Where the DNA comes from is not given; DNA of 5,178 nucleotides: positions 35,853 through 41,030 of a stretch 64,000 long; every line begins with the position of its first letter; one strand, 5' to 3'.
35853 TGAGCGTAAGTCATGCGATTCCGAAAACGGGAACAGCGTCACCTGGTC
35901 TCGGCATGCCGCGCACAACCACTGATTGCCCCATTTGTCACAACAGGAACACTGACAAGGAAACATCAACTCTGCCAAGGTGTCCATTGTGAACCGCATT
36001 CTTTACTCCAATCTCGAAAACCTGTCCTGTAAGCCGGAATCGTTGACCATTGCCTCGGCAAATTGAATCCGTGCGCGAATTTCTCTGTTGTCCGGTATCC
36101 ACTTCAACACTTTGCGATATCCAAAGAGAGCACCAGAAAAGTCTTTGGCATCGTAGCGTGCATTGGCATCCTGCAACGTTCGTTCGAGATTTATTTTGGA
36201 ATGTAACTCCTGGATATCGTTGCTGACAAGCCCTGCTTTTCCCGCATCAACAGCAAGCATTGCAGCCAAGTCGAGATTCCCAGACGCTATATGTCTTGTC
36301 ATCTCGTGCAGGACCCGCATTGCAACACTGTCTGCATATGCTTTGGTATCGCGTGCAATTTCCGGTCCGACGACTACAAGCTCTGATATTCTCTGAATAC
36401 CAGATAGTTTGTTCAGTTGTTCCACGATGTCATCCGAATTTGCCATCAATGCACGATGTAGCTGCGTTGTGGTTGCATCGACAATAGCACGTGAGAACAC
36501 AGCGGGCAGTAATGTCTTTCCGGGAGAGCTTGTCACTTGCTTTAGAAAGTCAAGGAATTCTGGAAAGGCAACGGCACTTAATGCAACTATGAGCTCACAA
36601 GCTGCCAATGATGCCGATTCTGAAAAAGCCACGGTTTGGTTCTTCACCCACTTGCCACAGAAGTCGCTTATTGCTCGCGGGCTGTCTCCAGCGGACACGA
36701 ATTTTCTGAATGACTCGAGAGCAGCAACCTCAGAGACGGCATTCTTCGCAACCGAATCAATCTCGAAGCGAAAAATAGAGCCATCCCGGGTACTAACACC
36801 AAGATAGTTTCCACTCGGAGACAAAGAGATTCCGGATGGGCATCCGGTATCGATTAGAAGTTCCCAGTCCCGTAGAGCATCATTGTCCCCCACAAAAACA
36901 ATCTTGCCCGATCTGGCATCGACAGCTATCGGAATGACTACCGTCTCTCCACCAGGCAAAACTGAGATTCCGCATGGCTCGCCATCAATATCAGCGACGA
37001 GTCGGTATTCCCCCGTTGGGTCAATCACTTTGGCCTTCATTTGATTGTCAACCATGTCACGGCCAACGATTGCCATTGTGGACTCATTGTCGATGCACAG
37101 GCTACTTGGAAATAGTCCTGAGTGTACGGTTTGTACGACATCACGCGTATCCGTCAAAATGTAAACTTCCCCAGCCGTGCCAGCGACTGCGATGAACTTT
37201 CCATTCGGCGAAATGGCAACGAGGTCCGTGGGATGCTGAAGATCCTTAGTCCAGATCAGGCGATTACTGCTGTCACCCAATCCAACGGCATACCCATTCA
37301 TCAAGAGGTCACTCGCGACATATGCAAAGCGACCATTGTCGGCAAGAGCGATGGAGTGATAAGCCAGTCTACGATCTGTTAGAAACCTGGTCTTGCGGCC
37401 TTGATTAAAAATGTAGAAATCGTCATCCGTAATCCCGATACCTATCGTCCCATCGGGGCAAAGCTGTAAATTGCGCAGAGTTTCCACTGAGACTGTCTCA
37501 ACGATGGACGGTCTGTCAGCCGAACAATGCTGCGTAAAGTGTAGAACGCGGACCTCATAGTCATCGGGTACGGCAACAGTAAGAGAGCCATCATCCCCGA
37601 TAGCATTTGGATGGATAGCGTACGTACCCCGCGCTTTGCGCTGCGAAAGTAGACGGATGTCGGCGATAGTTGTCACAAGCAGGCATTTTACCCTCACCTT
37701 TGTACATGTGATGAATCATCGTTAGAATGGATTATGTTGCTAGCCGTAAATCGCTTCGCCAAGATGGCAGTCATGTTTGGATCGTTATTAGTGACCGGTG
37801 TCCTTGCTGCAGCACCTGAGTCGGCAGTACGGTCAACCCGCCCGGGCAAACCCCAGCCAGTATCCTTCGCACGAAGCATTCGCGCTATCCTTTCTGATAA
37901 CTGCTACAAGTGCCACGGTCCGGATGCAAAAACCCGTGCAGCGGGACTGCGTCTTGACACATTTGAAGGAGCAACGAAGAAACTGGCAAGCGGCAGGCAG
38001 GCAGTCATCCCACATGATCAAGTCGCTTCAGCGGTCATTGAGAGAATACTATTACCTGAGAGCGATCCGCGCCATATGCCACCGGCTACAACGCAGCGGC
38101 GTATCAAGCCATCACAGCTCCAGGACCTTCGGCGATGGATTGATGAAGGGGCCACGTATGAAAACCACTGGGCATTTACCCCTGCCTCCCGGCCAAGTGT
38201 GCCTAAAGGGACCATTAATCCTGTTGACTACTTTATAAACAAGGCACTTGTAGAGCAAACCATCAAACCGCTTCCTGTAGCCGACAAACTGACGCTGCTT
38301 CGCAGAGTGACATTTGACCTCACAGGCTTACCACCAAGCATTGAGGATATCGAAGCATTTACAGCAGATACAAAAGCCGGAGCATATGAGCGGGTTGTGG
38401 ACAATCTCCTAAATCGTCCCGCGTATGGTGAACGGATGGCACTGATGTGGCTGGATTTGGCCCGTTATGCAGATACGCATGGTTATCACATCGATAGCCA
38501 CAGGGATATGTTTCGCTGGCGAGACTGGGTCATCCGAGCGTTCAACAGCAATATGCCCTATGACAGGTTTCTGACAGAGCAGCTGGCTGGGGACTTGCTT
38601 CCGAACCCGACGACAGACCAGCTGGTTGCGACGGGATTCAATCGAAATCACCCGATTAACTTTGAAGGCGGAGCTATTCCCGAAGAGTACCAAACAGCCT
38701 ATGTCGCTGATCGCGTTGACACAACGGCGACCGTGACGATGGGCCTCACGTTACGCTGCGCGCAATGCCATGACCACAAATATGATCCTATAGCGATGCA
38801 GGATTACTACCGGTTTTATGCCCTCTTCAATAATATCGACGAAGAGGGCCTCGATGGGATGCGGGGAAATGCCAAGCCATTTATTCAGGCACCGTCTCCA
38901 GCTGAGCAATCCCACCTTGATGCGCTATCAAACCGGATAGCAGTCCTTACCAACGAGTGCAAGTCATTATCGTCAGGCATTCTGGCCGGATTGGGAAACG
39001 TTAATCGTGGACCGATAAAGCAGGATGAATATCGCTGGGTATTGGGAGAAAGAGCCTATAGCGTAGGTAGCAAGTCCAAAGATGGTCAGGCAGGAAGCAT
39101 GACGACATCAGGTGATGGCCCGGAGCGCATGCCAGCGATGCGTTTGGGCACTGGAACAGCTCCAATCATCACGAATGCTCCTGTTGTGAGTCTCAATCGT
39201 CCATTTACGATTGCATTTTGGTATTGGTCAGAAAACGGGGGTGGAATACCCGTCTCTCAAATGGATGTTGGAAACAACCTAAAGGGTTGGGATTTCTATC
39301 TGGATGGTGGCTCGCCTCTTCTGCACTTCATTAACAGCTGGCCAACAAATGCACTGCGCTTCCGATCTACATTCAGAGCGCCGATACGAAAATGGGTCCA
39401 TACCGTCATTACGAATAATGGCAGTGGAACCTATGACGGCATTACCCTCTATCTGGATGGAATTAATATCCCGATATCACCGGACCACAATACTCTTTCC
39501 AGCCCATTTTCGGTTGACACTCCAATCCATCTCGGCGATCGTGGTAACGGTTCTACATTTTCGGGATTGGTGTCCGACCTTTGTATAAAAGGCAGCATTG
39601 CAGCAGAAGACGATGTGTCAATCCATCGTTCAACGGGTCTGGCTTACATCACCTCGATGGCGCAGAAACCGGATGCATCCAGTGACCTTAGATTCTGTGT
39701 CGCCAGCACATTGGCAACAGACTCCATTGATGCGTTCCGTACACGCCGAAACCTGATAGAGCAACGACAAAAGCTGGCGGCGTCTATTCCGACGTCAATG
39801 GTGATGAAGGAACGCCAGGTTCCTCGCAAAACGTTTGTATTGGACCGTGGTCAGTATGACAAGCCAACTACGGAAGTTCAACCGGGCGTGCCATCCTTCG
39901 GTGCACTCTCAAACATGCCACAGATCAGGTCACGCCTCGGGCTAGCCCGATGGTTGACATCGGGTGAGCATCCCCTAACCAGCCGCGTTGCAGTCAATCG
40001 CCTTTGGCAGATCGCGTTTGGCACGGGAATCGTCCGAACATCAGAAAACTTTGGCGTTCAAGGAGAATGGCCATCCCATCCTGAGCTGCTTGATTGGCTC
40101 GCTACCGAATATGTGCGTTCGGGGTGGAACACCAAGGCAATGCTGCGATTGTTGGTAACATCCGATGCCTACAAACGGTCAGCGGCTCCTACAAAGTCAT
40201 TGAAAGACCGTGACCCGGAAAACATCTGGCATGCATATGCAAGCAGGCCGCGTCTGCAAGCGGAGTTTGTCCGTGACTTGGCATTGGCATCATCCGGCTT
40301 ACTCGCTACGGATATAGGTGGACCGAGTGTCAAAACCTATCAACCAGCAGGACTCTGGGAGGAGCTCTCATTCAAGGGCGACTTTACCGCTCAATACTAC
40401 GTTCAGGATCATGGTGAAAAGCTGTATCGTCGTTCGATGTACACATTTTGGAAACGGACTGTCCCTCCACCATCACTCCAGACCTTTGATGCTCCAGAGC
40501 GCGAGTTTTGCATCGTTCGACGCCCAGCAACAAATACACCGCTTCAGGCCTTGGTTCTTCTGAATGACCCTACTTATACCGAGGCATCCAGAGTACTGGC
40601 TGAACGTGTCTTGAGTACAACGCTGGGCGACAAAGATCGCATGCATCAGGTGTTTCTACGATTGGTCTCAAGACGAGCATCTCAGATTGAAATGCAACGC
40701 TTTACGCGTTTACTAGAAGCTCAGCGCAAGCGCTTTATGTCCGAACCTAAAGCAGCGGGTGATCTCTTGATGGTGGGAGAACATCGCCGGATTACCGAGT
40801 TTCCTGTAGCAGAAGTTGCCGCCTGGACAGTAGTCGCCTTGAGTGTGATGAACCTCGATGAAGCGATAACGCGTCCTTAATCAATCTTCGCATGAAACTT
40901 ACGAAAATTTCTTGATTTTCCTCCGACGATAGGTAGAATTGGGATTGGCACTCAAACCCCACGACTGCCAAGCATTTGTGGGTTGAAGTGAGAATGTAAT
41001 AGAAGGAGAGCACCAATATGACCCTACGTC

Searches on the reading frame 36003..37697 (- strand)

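Call 56: search_protein_families(library=pfam, proteins=[window:36003-37697:-], max_evalue=0.00001)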
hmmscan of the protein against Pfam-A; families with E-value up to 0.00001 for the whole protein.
window:36003-37697:- (564 aa): 1 family
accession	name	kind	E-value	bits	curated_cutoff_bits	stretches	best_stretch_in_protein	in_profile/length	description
PF23414.1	Beta-prop_EML_2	-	7e-08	32.6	90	0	144-191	29-77/266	Echinoderm microtubule-associated protein second beta-propeller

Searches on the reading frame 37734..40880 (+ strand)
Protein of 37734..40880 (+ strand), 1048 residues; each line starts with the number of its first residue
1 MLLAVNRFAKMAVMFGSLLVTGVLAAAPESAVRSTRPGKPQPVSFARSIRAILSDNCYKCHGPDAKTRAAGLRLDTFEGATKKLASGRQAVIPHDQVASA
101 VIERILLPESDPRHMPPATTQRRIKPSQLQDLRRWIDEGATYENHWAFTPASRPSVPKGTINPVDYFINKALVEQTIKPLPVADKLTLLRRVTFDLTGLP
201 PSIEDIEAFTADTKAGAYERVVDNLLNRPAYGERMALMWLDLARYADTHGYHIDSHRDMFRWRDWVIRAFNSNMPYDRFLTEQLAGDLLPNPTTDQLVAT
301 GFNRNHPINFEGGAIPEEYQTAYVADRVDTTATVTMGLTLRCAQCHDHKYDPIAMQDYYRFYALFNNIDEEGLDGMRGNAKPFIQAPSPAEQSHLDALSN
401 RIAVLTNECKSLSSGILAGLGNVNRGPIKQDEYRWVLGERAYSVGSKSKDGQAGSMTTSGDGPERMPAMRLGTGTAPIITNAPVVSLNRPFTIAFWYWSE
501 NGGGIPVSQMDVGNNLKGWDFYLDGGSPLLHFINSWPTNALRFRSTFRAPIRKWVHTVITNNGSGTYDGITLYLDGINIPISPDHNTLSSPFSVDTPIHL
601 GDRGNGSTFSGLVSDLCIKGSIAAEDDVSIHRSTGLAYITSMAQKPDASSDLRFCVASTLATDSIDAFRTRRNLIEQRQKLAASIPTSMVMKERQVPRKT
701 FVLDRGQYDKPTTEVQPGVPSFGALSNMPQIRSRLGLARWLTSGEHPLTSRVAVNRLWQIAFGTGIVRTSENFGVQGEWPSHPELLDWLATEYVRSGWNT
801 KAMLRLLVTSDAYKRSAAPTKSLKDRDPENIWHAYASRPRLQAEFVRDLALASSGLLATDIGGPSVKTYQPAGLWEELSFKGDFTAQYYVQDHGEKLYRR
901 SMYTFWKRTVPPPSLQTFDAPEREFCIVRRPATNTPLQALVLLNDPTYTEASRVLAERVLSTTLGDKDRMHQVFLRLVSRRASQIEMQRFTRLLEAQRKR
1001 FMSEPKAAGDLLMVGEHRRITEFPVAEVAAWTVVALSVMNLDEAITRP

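Call 56: search_protein_families(library=pfam, proteins=[window:37734-40880:+], max_evalue=0.00001)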
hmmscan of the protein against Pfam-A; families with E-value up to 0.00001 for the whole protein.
window:37734-40880:+ (1048 aa): 4 families
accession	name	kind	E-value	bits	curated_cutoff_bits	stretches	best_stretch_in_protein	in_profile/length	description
PF07587.16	PSD1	-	1.3e-95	319.9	28.5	1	734-993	2-243/244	Protein of unknown function (DUF1553)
PF07583.16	PSCyt2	-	2.1e-85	286.4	29.8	1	163-369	1-208/209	Protein of unknown function (DUF1549)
PF07635.16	PSCyt1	-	6.5e-13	49.5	22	1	57-118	1-58/59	Planctomycete cytochrome C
PF13385.13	Laminin_G_3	-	4.3e-10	40.4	27.6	1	476-618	5-140/151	Concanavalin A-like lectin/glucanases superfamily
